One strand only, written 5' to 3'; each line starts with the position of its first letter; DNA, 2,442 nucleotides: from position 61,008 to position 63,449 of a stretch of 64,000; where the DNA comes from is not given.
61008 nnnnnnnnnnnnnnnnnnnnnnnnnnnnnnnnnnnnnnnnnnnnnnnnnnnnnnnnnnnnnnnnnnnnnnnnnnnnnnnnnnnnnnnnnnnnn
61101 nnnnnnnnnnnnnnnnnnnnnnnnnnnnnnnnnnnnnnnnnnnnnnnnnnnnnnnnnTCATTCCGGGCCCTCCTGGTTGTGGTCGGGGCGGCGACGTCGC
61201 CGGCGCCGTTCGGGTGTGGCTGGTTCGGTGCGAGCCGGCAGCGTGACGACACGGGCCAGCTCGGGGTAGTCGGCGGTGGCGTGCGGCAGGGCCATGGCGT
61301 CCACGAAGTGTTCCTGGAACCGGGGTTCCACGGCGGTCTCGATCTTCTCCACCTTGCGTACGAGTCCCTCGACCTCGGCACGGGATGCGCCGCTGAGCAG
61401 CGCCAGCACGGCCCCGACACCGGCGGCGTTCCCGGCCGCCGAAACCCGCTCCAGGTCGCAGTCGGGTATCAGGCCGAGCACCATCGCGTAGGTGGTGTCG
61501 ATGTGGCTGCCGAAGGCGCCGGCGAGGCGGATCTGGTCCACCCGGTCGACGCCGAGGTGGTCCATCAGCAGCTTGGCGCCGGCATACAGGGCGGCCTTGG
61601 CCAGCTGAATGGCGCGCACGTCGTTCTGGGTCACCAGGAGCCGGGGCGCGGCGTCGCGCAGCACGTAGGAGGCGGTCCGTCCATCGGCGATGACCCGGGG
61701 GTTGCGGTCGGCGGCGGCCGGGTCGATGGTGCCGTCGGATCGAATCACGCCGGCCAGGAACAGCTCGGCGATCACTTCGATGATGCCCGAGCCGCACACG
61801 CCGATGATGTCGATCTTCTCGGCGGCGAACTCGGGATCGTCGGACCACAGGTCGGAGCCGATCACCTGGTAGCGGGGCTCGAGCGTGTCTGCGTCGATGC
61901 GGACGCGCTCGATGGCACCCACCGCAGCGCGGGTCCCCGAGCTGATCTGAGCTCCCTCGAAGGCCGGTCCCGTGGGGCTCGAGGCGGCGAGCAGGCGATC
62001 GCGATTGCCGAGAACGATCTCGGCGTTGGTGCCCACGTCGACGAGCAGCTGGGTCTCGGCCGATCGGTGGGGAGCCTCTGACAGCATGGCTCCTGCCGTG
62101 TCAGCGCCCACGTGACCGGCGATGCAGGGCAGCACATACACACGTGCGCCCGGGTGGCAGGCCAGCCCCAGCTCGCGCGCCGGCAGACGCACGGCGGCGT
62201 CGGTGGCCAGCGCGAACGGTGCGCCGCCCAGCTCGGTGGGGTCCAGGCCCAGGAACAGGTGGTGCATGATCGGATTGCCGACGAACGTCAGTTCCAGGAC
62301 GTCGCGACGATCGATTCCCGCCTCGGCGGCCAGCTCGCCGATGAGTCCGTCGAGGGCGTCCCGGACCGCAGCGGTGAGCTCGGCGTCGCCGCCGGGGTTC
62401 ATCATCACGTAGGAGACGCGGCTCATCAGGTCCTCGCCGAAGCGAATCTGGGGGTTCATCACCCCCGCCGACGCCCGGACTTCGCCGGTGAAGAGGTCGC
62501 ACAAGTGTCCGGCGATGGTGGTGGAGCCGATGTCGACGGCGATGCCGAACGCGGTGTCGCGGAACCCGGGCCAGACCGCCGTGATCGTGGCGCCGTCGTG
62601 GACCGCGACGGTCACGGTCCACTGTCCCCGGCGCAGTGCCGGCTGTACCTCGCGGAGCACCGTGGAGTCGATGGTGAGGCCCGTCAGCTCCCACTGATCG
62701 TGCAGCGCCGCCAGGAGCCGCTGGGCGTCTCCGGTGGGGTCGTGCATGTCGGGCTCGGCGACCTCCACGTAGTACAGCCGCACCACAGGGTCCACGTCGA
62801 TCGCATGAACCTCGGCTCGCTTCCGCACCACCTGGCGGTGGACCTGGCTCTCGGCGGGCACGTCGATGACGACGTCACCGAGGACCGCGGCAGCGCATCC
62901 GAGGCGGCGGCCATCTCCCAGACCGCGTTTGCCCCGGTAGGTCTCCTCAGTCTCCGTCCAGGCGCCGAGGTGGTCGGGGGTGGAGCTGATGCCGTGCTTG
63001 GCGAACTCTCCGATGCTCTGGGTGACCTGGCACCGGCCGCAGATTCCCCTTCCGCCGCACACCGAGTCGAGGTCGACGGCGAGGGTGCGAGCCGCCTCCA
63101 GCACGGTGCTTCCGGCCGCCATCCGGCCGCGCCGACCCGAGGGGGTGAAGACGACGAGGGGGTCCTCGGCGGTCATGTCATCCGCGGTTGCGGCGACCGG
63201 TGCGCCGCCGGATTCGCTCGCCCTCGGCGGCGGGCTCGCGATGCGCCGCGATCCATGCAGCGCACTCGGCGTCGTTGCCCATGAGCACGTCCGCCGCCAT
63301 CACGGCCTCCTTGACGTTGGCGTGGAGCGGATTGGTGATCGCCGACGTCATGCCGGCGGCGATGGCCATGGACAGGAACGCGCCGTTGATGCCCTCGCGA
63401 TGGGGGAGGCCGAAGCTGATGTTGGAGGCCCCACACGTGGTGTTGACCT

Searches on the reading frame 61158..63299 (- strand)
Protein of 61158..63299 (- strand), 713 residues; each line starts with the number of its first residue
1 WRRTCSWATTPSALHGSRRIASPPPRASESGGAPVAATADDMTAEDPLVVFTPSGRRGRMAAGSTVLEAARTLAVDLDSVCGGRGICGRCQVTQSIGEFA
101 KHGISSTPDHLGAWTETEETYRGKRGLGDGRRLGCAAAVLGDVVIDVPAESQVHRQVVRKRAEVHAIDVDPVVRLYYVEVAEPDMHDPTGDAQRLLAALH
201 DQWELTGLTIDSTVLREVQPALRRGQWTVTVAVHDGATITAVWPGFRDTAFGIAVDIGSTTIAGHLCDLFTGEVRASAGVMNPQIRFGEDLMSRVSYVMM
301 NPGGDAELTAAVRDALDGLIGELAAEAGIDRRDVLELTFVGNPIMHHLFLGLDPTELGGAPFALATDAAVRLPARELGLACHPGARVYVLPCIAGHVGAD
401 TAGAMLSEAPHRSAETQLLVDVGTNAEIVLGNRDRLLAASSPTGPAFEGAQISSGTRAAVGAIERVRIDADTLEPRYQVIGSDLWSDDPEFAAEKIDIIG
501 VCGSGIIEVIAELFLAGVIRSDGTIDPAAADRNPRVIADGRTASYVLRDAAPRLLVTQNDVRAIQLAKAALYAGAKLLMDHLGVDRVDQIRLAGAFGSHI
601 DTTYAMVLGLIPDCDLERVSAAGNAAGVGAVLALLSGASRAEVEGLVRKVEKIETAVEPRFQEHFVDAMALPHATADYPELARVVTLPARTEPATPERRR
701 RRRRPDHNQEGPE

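Call 47: search_protein_families(library=pfam, proteins=[window:61158-63299:-], max_evalue=0.0001)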
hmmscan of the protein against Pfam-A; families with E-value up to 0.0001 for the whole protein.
window:61158-63299:- (713 aa): 3 families
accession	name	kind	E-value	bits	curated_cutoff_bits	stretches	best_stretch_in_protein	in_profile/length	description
PF14574.11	RACo_C_ter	-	7.6e-87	291.1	27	1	415-679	1-258/261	C-terminal domain of RACo the ASKHA domain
PF17651.6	Raco_middle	-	8.6e-49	165.7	26.8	1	251-408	1-158/163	RACo middle region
PF17650.6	RACo_linker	-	3.6e-29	100.9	26.2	1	163-248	2-85/86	RACo linker region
